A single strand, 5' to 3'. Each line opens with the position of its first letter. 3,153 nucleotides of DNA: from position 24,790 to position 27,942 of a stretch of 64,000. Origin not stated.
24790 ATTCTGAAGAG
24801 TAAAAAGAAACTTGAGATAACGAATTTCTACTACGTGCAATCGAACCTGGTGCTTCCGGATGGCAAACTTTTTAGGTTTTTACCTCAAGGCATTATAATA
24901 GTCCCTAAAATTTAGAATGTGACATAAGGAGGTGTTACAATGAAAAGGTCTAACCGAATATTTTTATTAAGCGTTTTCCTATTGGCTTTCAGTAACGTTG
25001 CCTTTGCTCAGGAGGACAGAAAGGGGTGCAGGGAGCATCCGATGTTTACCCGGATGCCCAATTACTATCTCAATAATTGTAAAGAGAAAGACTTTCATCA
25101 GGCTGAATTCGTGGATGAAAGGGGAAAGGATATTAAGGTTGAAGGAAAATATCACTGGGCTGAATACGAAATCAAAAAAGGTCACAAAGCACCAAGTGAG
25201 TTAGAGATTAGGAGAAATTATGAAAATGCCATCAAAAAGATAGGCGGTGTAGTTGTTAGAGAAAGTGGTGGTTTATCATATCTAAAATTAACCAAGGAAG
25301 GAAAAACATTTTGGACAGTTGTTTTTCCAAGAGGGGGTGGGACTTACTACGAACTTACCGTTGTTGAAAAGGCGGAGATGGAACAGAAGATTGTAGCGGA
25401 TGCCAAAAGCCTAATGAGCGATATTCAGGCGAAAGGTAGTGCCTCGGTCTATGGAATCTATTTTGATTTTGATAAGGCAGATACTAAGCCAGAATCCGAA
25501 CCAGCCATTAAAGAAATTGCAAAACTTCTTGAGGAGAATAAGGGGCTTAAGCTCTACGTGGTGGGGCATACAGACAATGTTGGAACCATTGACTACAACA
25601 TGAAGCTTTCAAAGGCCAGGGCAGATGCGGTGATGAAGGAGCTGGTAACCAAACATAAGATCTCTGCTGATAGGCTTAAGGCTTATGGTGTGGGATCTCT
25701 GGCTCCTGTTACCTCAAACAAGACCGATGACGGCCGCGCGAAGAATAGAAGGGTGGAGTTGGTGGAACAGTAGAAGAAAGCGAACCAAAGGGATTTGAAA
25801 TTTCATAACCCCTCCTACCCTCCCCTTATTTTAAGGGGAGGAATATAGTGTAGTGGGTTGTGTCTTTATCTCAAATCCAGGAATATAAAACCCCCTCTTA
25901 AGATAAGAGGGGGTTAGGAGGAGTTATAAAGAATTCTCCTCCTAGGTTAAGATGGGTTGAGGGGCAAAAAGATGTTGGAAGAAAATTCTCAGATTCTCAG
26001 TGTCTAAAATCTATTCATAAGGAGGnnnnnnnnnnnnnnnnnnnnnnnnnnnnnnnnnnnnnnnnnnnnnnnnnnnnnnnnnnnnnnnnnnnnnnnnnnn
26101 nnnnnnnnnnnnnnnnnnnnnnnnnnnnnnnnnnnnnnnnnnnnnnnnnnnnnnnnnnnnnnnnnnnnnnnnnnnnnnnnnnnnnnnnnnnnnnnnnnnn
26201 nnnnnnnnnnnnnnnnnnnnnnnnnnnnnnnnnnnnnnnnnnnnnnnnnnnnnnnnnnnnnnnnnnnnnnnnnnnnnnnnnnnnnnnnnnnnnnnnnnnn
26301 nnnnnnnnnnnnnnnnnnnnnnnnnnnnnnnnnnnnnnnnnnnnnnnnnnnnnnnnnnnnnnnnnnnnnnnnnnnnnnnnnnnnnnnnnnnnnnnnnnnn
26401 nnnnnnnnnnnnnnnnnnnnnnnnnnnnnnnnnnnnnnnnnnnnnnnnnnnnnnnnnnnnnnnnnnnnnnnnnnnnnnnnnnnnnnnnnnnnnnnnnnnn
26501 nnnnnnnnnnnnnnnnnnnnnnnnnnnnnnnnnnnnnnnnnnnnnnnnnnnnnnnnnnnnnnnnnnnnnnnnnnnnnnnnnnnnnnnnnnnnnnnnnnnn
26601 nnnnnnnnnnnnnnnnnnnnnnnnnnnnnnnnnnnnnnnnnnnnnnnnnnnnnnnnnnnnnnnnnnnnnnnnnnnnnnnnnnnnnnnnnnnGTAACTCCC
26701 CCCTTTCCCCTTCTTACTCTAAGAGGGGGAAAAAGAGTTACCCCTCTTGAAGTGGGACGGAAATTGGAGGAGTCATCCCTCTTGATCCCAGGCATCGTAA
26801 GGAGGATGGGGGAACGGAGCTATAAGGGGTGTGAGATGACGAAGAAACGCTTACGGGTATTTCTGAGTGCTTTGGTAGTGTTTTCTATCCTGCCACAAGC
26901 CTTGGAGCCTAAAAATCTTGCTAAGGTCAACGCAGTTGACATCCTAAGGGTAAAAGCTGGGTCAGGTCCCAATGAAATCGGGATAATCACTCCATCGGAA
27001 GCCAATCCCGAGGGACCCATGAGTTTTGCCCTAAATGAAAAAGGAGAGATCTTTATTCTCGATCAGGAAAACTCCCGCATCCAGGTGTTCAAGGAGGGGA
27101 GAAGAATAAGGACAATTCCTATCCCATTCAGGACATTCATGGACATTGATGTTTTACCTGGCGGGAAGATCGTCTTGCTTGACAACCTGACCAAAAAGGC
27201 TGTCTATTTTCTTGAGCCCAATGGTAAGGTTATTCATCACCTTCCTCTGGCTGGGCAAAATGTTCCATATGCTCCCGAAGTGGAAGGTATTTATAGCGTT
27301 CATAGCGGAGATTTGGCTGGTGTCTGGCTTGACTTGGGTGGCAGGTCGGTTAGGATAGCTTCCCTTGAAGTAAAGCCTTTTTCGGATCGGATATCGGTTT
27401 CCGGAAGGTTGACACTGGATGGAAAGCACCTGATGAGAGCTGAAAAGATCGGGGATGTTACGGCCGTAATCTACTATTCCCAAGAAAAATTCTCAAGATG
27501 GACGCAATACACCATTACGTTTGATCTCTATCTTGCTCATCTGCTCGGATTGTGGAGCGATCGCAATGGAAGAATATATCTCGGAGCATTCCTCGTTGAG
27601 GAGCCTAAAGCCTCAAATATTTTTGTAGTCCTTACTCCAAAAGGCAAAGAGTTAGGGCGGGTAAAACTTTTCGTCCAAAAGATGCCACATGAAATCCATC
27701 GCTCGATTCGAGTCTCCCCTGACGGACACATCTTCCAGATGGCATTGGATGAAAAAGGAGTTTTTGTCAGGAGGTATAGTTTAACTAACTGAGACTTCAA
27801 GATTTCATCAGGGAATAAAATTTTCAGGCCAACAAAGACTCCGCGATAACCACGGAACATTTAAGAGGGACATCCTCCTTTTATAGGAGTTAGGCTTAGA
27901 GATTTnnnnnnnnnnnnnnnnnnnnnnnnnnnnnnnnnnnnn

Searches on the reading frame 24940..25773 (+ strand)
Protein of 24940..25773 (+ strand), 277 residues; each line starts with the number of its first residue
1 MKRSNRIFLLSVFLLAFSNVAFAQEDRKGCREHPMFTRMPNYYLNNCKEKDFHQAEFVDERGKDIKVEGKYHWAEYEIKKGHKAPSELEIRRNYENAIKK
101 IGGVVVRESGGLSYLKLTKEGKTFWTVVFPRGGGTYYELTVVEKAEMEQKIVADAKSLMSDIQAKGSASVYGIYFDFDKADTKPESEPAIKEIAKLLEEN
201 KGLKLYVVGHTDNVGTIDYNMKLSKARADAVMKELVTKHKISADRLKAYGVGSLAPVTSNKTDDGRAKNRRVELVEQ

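Call 57: search_protein_families(library=pfam, proteins=[window:24940-25773:+], max_evalue=0.0001)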
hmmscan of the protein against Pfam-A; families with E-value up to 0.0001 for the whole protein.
window:24940-25773:+ (277 aa): 1 family
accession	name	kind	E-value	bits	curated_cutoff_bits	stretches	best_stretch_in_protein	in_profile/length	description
PF00691.25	OmpA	-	1.4e-21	77.1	27.2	1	174-270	1-98/98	OmpA family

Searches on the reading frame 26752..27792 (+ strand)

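Call 57: search_protein_families(library=pfam, proteins=[window:26752-27792:+], max_evalue=0.0001)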
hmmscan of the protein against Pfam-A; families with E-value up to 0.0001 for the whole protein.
window:26752-27792:+ (346 aa): 1 family
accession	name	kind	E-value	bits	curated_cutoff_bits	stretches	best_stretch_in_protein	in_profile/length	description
PF01436.27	NHL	-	3.7e-05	24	20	0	92-113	7-28/28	NHL repeat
